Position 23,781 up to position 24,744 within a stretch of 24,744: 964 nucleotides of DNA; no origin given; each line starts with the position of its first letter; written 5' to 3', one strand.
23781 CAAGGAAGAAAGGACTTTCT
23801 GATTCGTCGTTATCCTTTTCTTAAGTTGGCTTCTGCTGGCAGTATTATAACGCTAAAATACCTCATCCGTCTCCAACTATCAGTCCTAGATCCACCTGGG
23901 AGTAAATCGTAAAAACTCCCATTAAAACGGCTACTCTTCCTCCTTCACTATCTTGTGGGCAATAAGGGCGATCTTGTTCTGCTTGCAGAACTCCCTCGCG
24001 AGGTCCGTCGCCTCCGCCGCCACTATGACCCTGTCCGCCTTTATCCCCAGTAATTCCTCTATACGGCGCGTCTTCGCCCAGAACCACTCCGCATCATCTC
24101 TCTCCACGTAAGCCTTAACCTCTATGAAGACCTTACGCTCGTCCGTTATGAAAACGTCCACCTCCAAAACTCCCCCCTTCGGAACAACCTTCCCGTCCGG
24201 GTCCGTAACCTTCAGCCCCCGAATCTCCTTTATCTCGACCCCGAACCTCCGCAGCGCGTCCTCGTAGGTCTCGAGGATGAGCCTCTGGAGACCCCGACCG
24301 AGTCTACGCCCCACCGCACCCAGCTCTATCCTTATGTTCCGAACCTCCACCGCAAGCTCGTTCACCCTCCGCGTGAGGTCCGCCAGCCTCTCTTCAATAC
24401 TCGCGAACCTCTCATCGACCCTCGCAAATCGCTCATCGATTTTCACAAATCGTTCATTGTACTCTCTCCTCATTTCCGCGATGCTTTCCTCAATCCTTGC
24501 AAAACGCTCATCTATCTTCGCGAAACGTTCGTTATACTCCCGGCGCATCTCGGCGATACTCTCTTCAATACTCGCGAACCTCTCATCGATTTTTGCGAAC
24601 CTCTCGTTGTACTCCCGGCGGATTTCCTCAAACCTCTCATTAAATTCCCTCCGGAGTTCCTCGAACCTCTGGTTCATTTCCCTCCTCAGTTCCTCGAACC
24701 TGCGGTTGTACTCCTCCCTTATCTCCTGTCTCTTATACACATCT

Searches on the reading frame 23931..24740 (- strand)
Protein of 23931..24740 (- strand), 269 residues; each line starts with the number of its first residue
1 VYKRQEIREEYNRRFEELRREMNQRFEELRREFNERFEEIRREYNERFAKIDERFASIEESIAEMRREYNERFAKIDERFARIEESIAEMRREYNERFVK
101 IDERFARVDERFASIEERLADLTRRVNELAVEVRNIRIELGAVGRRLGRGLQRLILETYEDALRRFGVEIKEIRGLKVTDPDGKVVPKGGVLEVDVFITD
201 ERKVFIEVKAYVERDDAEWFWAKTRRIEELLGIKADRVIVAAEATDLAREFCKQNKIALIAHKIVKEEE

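Call 69: search_protein_families(library=pfam, proteins=[window:23931-24740:-], max_evalue=0.001)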
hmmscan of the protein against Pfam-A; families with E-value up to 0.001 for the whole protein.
window:23931-24740:- (269 aa): 10 families
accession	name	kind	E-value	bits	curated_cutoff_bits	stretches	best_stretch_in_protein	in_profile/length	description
PF01442.23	Apolipoprotein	-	3.1e-06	27.5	90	1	4-119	57-174/190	Apolipoprotein A1/A4/E domain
PF07788.17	PDDEXK_10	-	7.7e-06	26.2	21.2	1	192-242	3-53/74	PD-(D/E)XK nuclease superfamily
PF01519.22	DUF16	-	3.1e-05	24.8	40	0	92-166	23-99/104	Protein of unknown function DUF16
PF13166.12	AAA_13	-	3.6e-05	23.1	36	1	6-142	317-455/713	AAA domain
PF07889.17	DUF1664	-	6.1e-05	23.5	34.6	0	66-140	36-110/124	Protein of unknown function (DUF1664)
PF20667.3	Sec10_N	-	0.0002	21.9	27.4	0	74-136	20-82/118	Exocyst complex component Sec10, N-terminal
PF10241.14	KxDL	-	0.00033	21.4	27.2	0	51-101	21-71/86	Uncharacterized conserved protein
PF00038.26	Filament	-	0.00039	20.6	40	0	3-96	186-281/313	Intermediate filament protein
PF12644.12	DUF3782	-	0.00089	19.8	24.4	1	110-185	1-74/78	Protein of unknown function (DUF3782)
PF10498.14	IFT57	-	0.00097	18.6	40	0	10-139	219-352/360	Intra-flagellar transport protein 57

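Call 70: search_protein_families(library=phrogs, proteins=[window:23931-24740:-], max_evalue=0.001)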
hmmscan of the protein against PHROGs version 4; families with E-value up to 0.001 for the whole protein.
window:23931-24740:- (269 aa): 9 families
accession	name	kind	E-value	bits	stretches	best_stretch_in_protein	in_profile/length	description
phrog_6701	-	unknown function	7.3e-11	43.1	1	64-139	64-138/169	-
phrog_5553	-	unknown function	4.5e-09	37.6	1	80-130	9-62/114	-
phrog_12015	-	unknown function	1.4e-07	32.3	1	68-126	95-149/165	-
phrog_1863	-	unknown function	5.5e-06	27.2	0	93-127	62-96/97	-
phrog_9415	-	unknown function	4.2e-05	24.5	1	14-87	72-143/168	-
phrog_2990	-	unknown function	5.9e-05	24.3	0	78-127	43-92/133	-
phrog_5211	-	unknown function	0.00013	23.2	0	10-66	5-63/112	-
phrog_15851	-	unknown function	0.00015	23.2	0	12-38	57-83/117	-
phrog_699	-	unknown function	0.00019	22.3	0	91-122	10-41/80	-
